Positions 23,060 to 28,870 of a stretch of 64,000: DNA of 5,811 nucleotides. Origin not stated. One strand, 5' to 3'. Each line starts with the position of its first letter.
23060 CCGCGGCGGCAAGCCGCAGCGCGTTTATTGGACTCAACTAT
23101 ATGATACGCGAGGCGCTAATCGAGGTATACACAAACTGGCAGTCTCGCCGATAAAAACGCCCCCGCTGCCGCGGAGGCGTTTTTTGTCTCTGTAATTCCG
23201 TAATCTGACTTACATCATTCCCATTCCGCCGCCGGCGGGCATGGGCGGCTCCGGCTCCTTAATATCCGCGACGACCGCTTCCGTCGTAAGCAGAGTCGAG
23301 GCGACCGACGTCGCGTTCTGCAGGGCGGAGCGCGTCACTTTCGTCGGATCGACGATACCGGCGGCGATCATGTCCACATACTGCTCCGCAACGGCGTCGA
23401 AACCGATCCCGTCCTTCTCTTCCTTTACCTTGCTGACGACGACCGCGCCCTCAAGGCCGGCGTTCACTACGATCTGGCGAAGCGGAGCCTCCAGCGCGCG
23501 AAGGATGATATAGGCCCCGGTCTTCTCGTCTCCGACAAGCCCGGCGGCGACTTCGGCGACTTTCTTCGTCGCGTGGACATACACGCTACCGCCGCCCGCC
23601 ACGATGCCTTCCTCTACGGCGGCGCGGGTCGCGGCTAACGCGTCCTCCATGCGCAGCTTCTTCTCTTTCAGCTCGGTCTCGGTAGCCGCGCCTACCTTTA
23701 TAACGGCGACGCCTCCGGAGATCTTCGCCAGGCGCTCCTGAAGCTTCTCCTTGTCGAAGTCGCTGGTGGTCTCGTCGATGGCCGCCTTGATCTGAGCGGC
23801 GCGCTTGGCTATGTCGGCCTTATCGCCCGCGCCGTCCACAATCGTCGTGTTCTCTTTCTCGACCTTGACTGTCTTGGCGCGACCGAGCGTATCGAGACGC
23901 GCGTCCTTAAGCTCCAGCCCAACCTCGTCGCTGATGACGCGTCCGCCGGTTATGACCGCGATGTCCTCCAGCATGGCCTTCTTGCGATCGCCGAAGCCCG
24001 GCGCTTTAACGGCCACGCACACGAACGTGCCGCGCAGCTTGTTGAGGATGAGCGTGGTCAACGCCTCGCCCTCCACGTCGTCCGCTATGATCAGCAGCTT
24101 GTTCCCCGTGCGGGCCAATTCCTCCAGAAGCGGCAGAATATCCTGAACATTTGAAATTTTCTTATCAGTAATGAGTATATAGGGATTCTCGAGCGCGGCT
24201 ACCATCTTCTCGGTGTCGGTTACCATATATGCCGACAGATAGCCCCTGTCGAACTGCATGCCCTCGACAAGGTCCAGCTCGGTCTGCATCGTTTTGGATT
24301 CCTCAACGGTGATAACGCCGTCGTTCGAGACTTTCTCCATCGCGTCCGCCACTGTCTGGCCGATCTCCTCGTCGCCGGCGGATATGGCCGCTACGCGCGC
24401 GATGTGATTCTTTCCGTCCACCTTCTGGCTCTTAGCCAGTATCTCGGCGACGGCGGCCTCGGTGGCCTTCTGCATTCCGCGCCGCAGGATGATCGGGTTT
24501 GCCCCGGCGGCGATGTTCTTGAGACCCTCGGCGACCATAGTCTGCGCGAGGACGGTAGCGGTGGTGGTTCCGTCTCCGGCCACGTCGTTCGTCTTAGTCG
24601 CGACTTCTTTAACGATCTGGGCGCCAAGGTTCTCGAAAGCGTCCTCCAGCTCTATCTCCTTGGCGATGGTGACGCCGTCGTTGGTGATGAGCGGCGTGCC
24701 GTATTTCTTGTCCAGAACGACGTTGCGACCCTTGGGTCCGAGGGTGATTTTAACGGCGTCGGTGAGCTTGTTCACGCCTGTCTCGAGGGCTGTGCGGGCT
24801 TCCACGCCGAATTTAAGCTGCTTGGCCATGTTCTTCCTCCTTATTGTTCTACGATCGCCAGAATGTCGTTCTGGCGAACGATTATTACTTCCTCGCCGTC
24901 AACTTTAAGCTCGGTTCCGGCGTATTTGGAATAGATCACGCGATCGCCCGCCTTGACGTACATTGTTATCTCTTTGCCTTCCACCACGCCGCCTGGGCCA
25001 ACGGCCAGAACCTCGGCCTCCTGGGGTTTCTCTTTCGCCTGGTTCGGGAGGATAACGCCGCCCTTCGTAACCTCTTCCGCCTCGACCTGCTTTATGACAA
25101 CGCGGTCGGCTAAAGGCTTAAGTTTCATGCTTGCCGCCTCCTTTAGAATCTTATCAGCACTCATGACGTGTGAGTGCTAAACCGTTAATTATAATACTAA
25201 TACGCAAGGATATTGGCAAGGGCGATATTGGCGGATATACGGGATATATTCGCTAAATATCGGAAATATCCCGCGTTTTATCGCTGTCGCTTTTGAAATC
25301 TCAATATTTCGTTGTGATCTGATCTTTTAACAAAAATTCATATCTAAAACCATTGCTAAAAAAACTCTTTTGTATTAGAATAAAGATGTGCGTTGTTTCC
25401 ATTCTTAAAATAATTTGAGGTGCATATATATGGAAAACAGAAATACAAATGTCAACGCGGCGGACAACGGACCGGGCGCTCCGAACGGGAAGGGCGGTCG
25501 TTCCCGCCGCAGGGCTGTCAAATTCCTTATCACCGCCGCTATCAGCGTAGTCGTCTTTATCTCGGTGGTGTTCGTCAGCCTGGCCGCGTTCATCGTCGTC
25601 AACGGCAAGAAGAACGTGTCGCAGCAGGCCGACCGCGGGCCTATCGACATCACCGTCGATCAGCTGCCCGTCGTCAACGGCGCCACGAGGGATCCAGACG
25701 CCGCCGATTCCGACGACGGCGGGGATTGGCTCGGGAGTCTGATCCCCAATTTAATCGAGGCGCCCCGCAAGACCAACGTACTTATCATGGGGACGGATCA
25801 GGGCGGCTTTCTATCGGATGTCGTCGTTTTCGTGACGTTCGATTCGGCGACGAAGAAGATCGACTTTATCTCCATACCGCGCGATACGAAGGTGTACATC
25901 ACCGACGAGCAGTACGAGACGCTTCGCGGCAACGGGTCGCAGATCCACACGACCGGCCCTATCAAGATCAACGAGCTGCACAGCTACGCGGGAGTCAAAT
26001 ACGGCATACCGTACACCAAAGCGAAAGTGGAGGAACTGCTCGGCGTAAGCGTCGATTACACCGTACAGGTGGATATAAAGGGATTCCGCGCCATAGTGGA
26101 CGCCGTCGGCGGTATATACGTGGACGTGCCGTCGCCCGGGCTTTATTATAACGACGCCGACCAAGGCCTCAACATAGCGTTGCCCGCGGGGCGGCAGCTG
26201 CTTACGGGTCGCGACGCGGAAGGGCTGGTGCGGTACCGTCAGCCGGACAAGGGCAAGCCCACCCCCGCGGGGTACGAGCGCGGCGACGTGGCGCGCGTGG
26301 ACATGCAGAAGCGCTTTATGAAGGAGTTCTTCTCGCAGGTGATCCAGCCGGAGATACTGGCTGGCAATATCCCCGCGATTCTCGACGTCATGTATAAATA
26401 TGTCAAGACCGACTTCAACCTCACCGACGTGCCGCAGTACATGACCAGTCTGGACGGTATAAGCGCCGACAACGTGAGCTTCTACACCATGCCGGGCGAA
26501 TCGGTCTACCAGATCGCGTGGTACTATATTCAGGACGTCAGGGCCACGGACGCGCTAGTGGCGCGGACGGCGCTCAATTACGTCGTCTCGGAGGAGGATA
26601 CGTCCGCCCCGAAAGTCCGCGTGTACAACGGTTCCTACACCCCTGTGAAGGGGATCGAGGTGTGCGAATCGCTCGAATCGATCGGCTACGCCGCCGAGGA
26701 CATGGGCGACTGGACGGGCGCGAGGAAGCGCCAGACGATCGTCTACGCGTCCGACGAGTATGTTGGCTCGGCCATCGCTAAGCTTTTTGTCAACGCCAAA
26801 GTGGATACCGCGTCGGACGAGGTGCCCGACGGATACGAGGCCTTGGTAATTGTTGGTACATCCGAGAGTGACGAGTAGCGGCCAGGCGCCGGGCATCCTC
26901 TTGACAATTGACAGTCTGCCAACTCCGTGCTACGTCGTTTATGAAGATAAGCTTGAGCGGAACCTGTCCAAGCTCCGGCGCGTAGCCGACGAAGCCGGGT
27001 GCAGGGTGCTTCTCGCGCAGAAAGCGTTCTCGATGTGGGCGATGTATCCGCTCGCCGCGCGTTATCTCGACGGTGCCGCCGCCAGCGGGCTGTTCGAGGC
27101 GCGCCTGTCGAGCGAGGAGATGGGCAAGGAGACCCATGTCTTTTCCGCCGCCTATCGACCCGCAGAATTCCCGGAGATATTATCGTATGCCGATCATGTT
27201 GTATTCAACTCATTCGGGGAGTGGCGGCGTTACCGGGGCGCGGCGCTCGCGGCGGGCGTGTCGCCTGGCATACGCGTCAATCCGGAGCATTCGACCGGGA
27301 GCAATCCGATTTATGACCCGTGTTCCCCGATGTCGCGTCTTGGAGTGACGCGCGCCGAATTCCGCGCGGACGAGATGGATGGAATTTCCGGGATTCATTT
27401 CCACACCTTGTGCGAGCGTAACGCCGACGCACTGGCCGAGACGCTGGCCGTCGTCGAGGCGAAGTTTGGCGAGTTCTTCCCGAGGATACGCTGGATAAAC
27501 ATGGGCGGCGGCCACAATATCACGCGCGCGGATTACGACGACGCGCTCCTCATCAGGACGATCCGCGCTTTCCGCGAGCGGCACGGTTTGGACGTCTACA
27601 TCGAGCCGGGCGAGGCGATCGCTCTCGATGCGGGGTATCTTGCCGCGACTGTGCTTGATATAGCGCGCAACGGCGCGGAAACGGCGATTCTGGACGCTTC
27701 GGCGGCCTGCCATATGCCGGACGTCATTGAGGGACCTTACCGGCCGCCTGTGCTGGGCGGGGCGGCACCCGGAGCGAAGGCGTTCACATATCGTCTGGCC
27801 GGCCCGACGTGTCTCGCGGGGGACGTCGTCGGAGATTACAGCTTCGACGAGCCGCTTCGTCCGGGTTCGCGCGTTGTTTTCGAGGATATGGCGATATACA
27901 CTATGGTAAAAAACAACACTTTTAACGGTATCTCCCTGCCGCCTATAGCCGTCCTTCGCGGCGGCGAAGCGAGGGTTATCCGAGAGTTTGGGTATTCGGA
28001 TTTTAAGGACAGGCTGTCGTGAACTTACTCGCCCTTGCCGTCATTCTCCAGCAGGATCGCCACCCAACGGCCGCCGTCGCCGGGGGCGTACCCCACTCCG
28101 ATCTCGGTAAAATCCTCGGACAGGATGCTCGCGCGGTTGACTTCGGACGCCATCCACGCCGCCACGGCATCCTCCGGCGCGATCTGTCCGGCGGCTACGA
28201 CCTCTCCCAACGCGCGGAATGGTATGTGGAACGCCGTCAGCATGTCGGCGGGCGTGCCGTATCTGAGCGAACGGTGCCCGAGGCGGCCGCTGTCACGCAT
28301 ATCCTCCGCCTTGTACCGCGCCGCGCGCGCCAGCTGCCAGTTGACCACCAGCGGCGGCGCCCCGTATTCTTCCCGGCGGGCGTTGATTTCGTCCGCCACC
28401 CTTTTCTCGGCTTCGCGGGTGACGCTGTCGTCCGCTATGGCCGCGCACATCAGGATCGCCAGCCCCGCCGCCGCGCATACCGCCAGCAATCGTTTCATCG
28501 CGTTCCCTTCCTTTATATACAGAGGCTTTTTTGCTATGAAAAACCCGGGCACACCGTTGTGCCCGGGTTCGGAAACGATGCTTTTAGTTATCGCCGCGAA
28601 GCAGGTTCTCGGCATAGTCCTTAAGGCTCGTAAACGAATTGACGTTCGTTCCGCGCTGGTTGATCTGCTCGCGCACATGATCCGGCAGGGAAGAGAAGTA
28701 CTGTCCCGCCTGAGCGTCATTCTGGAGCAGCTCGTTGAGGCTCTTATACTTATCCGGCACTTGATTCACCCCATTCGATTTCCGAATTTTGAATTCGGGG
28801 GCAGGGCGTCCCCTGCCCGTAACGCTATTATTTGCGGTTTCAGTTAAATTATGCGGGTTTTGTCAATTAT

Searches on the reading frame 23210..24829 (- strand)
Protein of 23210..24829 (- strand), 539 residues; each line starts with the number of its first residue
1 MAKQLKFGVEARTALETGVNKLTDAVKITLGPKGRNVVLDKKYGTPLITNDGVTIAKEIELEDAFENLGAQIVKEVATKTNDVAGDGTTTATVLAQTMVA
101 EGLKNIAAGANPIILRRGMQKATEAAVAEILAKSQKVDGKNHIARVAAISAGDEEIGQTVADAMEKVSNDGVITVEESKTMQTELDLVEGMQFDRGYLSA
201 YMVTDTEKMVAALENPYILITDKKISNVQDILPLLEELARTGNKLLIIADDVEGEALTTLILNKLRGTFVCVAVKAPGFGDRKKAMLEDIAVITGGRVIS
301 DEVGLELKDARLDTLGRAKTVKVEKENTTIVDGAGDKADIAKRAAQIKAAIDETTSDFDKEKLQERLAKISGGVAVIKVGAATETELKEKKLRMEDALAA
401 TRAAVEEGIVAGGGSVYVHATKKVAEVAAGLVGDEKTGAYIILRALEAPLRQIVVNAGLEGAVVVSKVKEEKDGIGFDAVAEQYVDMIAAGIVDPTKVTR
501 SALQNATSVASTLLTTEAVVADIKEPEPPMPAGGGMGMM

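Call 57: search_protein_families(library=pfam, proteins=[window:23210-24829:-], max_evalue=0.00001)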
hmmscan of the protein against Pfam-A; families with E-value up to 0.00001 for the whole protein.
window:23210-24829:- (539 aa): 1 family
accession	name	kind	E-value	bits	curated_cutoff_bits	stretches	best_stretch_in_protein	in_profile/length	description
PF00118.29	Cpn60_TCP1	-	1.1e-75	255.7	34.3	1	22-522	1-488/490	TCP-1/cpn60 chaperonin family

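Call 58: find_related_loci(query=window:23210-24829:-, collection=genome_contigs, flank=1000)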
Query window:23210-24829:- (539 aa) in genome_contigs; peptide patterns used: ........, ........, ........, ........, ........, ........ (x = any residue, [..] = any of these).
600 stretches matched a pattern (row limit reached: there are more); 592 encode a relative of the query (tblastn E <= 1e-3); the best 80 are kept; 80 distinct loci.
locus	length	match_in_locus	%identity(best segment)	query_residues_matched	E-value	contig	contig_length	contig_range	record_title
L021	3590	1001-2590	81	1-530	0e+0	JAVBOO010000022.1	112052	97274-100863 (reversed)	MAG: Eubacteriales bacterium isolate EPI_MAG_00111 c_000001443159, whole genome shotgun sequence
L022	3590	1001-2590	79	1-530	0e+0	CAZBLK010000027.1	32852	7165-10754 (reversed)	MAG TPA_asm: uncultured Defluviitaleaceae bacterium isolate SRP242652_co3_68 genome assembly, contig: NODE_619_length_32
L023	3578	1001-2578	79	1-526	0e+0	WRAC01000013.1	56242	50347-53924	MAG: Defluviitaleaceae bacterium isolate Lab288P1bin141 Ga0131853_10000809, whole genome shotgun sequence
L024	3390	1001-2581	78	1-527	0e+0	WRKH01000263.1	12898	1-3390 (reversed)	MAG: Turicibacter sp. isolate Th196P1bin2 JGI24700J35501_10930310, whole genome shotgun sequence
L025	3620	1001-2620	76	1-539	0e+0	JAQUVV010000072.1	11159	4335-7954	MAG: Lachnospira sp. isolate STD2_175 NODE_22891_length_11159_cov_2.756889_Sandtown_D2, whole genome shotgun sequence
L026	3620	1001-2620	76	1-539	0e+0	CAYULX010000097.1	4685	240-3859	MAG TPA_asm: uncultured Eubacterium sp. isolate SRP141132_co1_30 genome assembly, contig: NODE_15540_length_4685_cov_11.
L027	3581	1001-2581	77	1-527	0e+0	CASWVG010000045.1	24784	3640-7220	MAG: uncultured Lachnospiraceae bacterium isolate extra-ERR2136575.16_1677762971 genome assembly, contig: NODE_560_lengt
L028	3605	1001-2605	76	1-535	0e+0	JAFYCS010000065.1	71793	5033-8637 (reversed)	MAG: Lachnospiraceae bacterium isolate RGIG6971 Sheep_Rumen.Co__c2231535, whole genome shotgun sequence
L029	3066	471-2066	75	1-532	0e+0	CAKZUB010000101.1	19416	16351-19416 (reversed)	MAG: uncultured Clostridia bacterium isolate S1_Bin_METABAT__240_1 genome assembly, contig: c_000000577578, whole genome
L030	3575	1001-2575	77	1-525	0e+0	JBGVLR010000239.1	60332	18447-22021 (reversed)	MAG: Acetatifactor sp. isolate fecal_MAG_277 fecal_MAG_277_contig_0239, whole genome shotgun sequence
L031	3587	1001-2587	77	1-529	0e+0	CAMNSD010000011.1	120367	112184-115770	MAG: uncultured Lachnospiraceae bacterium isolate SRR19792995_bin.57_metawrap_v1.3_MAG genome assembly, contig: ERZ12290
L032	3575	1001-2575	77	1-525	0e+0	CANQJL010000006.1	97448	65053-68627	MAG: uncultured Acetatifactor sp. isolate Lapin-032__bin120 genome assembly, contig: Lapin-032__NODE_359_length_97448_co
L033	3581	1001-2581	76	1-527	0e+0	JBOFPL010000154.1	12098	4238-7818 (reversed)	MAG: Cellulosilyticaceae bacterium isolate WFFMC_MAG_237 k139_876147_flag=0_multi=10.4404_len=12098, whole genome shotgu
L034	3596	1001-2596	75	1-532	0e+0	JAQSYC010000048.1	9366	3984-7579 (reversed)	MAG: Clostridia bacterium isolate L_E1_T20_A_bin.72 scaffold_12345, whole genome shotgun sequence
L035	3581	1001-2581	76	1-527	0e+0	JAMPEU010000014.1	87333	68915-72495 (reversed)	MAG: Butyrivibrio sp. isolate NALB_7823_4 Scaffold_#14__SCF_014___87333_bp, whole genome shotgun sequence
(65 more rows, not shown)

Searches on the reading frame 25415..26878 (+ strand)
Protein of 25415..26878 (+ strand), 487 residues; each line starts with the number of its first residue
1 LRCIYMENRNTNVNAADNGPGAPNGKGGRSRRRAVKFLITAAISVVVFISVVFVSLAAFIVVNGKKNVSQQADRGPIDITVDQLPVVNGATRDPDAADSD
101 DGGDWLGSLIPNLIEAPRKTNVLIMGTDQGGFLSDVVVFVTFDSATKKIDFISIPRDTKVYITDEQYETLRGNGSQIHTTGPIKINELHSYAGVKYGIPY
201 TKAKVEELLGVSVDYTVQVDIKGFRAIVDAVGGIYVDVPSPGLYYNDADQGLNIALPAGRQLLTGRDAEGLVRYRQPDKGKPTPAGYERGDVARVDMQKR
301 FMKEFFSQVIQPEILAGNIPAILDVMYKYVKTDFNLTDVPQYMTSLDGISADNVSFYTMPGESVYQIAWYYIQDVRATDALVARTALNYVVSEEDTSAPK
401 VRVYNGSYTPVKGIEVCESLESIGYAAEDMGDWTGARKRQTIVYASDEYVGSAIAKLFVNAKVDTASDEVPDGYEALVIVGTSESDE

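Call 57: search_protein_families(library=pfam, proteins=[window:25415-26878:+], max_evalue=0.00001)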
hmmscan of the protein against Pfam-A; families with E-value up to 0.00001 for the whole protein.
window:25415-26878:+ (487 aa): 1 family
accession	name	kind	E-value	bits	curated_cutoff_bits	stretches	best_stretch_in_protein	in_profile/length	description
PF03816.19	LytR_cpsA_psr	-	1.4e-29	103.6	24.6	1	134-309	2-148/150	LytR_cpsA_psr family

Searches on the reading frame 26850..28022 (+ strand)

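Call 8: search_protein_families(library=pfam, proteins=[window:26850-28022:+], max_evalue=0.01)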
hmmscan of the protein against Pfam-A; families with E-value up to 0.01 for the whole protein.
window:26850-28022:+ (390 aa): 1 family
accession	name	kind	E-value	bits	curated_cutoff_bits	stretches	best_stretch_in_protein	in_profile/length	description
PF00278.28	Orn_DAP_Arg_deC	-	4.7e-13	49.7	23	1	156-347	5-94/95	Pyridoxal-dependent decarboxylase, C-terminal sheet domain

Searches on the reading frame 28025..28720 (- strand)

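Call 8: search_protein_families(library=pfam, proteins=[window:28025-28720:-], max_evalue=0.01)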
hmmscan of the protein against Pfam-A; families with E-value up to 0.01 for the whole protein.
window:28025-28720:- (231 aa): 1 family
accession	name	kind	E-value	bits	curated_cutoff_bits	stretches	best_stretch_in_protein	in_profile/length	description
PF00188.32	CAP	-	6.6e-16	59.6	21.1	1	110-220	2-114/117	Cysteine-rich secretory protein family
